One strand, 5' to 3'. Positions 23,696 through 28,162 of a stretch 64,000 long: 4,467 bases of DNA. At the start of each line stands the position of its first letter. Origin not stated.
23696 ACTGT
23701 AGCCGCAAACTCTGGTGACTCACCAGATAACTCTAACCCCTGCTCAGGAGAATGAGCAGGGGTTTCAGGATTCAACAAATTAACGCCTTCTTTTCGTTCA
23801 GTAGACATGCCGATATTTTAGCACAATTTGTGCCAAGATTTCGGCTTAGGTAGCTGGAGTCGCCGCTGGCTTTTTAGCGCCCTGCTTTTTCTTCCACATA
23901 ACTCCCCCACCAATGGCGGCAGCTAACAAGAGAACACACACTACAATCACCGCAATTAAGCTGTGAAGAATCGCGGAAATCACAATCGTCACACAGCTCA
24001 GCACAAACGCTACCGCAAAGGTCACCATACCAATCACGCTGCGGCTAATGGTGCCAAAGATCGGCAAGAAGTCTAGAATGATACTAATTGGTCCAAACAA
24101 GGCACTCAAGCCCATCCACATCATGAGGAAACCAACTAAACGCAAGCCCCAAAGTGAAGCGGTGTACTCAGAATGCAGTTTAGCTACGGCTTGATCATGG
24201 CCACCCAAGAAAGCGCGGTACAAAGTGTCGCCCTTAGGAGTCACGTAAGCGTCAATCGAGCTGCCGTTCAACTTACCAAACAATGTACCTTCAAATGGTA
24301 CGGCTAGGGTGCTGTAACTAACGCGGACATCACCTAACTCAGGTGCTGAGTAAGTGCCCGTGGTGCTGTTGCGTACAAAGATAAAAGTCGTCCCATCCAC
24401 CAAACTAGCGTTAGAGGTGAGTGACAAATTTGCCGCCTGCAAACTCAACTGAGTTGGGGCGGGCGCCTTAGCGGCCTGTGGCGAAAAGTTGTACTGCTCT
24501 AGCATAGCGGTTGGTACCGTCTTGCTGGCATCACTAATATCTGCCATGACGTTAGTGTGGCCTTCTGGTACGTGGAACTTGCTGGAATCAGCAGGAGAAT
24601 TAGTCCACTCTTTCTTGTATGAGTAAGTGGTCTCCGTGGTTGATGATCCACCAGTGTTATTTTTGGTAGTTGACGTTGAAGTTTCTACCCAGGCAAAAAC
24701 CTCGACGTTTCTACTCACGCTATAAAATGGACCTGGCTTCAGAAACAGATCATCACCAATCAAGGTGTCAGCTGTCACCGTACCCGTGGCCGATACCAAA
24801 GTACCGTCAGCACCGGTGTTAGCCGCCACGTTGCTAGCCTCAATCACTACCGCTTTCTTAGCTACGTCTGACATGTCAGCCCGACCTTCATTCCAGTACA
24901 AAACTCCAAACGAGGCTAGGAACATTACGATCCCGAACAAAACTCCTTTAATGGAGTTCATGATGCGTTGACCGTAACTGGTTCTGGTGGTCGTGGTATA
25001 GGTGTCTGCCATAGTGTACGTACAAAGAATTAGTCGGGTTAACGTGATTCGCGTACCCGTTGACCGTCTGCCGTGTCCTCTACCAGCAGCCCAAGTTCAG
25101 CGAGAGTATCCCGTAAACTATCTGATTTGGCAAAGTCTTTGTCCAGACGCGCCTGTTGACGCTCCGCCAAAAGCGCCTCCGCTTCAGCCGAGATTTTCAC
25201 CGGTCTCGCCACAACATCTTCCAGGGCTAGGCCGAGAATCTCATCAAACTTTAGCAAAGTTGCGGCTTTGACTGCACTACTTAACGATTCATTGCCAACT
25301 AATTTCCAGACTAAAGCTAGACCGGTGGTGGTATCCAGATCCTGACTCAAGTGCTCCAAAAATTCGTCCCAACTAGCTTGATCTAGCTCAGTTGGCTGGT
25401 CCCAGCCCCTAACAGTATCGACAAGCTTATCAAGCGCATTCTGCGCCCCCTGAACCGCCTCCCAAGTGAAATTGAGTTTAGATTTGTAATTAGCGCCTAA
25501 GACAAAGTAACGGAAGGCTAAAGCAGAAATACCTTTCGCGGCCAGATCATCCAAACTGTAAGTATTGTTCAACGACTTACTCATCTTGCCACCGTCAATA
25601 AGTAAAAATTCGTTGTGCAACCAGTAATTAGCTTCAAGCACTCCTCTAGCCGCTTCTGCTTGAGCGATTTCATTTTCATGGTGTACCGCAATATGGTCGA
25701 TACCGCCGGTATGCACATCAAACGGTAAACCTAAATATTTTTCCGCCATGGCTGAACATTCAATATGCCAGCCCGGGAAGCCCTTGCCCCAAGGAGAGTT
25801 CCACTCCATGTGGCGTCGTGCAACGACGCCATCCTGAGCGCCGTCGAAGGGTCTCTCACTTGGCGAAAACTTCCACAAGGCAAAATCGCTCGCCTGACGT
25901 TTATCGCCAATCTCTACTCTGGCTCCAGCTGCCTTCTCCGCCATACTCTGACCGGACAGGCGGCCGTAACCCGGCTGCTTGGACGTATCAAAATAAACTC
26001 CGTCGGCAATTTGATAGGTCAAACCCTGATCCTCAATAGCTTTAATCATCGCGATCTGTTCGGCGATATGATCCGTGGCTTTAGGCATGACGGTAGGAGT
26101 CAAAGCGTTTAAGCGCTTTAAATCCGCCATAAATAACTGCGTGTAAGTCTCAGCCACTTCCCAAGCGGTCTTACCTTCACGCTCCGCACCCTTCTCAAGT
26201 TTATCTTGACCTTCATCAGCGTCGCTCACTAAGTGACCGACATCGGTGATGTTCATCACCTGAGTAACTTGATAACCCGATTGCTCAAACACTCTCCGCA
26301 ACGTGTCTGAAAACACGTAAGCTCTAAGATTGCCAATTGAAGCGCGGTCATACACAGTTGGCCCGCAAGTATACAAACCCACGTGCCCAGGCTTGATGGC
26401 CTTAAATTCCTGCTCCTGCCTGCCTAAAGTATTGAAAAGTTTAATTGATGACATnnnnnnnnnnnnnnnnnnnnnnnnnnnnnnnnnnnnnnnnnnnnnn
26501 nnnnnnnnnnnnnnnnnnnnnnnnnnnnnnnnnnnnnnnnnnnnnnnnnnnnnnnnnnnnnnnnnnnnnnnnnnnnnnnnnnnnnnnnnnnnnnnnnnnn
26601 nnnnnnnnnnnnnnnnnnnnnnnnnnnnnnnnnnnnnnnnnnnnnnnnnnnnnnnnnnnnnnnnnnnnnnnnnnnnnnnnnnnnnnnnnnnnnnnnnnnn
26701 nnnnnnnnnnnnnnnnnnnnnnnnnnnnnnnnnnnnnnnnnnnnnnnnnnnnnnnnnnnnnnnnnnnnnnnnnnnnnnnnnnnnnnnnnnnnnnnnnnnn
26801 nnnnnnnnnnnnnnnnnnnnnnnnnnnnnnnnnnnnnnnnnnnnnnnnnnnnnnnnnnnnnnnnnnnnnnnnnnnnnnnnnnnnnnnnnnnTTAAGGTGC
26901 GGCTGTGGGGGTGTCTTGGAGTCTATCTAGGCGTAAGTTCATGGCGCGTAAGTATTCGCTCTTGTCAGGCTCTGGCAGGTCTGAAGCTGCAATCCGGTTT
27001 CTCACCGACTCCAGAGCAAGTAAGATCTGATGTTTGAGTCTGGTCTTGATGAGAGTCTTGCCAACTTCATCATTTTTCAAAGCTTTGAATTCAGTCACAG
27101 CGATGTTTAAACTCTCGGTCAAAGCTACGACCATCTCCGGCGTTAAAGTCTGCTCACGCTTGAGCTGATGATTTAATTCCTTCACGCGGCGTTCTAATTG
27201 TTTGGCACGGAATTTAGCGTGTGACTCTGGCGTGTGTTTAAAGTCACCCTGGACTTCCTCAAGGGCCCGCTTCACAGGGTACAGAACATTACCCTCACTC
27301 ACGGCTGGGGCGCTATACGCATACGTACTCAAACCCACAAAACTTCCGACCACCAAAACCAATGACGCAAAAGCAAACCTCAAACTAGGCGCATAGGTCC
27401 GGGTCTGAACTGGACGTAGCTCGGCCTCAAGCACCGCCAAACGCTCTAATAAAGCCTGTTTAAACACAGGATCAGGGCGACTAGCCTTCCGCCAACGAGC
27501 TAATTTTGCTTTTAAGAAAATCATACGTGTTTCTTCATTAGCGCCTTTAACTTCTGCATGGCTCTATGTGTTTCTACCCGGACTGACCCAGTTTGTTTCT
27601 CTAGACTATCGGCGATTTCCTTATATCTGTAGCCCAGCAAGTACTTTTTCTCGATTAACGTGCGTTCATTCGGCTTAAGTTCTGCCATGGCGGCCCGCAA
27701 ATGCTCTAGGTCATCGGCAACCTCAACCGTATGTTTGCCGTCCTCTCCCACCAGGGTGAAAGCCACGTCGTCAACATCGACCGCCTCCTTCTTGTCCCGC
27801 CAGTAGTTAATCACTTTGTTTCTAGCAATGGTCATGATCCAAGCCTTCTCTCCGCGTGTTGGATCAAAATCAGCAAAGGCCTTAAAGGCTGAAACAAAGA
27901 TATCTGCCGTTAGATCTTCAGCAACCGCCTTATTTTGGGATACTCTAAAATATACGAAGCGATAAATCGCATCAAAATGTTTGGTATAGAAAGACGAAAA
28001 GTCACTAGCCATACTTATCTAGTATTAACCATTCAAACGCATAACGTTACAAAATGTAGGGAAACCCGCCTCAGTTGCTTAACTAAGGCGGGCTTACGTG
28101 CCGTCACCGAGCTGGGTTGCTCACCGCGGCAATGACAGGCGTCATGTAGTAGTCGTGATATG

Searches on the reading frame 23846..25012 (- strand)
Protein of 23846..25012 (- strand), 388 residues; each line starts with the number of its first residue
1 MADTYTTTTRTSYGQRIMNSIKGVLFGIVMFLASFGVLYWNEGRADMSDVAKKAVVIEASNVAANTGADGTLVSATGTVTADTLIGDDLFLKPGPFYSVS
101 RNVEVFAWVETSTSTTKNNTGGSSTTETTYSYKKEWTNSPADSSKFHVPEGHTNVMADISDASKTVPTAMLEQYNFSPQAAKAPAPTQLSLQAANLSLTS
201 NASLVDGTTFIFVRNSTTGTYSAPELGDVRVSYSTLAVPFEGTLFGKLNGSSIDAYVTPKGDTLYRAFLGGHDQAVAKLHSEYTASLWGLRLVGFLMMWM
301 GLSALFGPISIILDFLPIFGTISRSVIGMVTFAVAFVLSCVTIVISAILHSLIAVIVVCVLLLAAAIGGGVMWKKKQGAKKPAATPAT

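Call 74: search_protein_families(library=pfam, proteins=[window:23846-25012:-], max_evalue=0.001)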
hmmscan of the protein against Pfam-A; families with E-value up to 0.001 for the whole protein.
window:23846-25012:- (388 aa): 1 family
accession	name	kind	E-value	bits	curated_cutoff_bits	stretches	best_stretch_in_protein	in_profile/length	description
PF07787.17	TMEM43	-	1.1e-48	166.3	23.3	1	106-350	2-248/250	Transmembrane protein 43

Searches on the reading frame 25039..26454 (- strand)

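Call 74: search_protein_families(library=pfam, proteins=[window:25039-26454:-], max_evalue=0.001)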
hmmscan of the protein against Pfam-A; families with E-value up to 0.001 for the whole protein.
window:25039-26454:- (471 aa): 4 families
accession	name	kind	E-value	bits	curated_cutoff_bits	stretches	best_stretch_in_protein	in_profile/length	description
PF01406.26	tRNA-synt_1e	-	1.5e-88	297.5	27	1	17-338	2-300/301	tRNA synthetases class I (C) catalytic domain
PF23493.1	CysS_C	-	1.4e-11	44.7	23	1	421-468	4-51/51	Cysteinyl-tRNA ligase anticodon binding domain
PF09334.17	tRNA-synt_1g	-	2.6e-08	33.5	20.1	1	267-340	304-377/391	tRNA synthetases class I (M)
PF00133.28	tRNA-synt_1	-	0.00076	18.8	22.7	0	244-329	328-413/414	tRNA synthetases class I (I, L, M and V)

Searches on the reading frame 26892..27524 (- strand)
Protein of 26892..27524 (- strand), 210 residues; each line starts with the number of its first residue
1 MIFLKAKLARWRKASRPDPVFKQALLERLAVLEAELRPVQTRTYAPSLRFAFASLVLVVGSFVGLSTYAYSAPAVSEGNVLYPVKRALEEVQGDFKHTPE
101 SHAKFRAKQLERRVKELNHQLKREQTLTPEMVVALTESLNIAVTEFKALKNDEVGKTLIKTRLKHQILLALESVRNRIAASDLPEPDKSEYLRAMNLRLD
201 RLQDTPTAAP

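Call 74: search_protein_families(library=pfam, proteins=[window:26892-27524:-], max_evalue=0.001)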
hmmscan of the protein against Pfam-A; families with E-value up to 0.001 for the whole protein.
window:26892-27524:- (210 aa): 1 family
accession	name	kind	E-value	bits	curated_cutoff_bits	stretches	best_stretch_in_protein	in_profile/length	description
PF18915.5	DUF5667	-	3e-06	28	27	1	78-133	5-60/99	Domain of unknown function (DUF5667)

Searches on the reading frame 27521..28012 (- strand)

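Call 74: search_protein_families(library=pfam, proteins=[window:27521-28012:-], max_evalue=0.001)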
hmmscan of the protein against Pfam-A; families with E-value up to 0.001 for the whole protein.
window:27521-28012:- (163 aa): 3 families
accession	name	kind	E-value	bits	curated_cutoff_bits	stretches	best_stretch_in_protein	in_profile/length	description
PF04542.20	Sigma70_r2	-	6.6e-15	55.1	24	1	9-75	2-69/71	Sigma-70 region 2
PF08281.18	Sigma70_r4_2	-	1.7e-11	44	25.7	1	105-155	4-54/54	Sigma-70, region 4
PF04545.22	Sigma70_r4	-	3.9e-07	29.9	24.1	1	108-156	1-49/50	Sigma-70, region 4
